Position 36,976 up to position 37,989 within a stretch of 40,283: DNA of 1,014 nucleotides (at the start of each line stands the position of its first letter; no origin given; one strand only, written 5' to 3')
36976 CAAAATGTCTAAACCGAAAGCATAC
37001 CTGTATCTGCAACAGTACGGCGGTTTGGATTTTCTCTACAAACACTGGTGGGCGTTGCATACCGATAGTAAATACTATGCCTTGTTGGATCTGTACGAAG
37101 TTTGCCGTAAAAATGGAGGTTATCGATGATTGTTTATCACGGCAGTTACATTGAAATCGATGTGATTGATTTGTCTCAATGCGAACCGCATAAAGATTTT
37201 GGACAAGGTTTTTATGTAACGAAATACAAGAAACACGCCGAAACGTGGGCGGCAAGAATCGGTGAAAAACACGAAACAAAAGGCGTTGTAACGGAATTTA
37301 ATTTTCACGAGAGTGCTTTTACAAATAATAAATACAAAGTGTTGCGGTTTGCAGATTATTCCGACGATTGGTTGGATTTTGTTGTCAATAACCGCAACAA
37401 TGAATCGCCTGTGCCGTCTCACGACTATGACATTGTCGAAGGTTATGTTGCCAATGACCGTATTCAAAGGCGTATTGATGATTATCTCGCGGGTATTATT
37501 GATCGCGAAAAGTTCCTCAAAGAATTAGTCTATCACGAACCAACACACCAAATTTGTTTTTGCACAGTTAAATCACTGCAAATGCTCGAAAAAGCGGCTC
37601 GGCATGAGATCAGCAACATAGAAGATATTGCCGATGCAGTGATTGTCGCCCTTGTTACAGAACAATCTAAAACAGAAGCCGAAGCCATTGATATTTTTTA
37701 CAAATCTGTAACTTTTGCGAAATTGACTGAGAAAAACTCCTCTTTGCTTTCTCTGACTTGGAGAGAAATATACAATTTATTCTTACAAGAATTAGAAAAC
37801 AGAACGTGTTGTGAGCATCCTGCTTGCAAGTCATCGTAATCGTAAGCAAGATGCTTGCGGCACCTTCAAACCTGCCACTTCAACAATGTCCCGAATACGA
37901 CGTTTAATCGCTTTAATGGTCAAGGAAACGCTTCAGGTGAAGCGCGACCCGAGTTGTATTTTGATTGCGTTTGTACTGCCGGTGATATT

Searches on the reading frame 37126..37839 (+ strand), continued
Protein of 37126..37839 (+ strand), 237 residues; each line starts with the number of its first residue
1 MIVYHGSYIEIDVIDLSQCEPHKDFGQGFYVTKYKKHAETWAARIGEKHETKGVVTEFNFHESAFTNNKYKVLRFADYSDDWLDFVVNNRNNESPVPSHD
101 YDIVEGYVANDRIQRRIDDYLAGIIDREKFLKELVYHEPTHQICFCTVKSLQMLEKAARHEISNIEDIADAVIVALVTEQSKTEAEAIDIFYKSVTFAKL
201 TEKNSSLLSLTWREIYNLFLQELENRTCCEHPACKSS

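Call 91: get_annotated_region(hit=H1, flank=4000)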
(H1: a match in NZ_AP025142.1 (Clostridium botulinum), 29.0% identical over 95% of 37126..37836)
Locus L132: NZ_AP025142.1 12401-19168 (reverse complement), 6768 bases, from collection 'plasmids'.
description: Clostridium botulinum strain Osaka2020 plasmid pOsaka2020-2, complete sequence
organism: Clostridium botulinum (NCBI taxid 1491)
taxonomy: Bacteria; Bacillota; Clostridia; Eubacteriales; Clostridiaceae; Clostridium; Clostridium botulinum
host: -; source: Homo sapiens; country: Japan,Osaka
typing (MOB-suite, as given by PLSDB): non-mobilizable
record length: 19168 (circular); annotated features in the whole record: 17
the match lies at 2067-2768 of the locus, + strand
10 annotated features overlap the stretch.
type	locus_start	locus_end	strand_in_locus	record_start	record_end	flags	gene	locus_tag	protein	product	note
CDS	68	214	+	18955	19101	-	-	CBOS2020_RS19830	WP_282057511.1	hypothetical protein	-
CDS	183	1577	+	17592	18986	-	-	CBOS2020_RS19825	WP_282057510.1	DNA-binding response regulator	-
CDS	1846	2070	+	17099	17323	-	-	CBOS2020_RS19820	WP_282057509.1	DUF3791 domain-containing protein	-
CDS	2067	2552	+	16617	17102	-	-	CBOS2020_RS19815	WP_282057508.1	DUF3990 domain-containing protein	-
CDS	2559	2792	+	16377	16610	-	-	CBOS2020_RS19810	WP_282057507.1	hypothetical protein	-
CDS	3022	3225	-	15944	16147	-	-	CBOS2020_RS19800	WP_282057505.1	DUF1659 domain-containing protein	-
CDS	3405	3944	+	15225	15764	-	-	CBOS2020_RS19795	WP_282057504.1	histidine phosphatase family protein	-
CDS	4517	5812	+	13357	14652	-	-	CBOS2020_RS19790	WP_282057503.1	PqqD family peptide modification chaperone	-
CDS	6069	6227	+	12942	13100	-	-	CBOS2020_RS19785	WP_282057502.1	hypothetical protein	-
CDS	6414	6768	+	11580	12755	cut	-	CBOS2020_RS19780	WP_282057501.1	metallopeptidase TldD-related protein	-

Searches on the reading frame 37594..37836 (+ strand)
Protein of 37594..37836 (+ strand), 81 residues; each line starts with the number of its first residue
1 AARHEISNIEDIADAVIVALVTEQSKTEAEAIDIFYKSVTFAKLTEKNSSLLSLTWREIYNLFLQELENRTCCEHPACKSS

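Call 93: search_protein_families(library=pfam, proteins=[window:37594-37836:+], max_evalue=0.1)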
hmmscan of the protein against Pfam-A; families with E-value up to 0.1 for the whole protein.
window:37594-37836:+ (81 aa): 1 family
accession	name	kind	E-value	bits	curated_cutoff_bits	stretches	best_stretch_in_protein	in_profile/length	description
PF07365.17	Toxin_8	-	0.057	14.1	21.6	0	68-80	30-43/50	Alpha conotoxin precursor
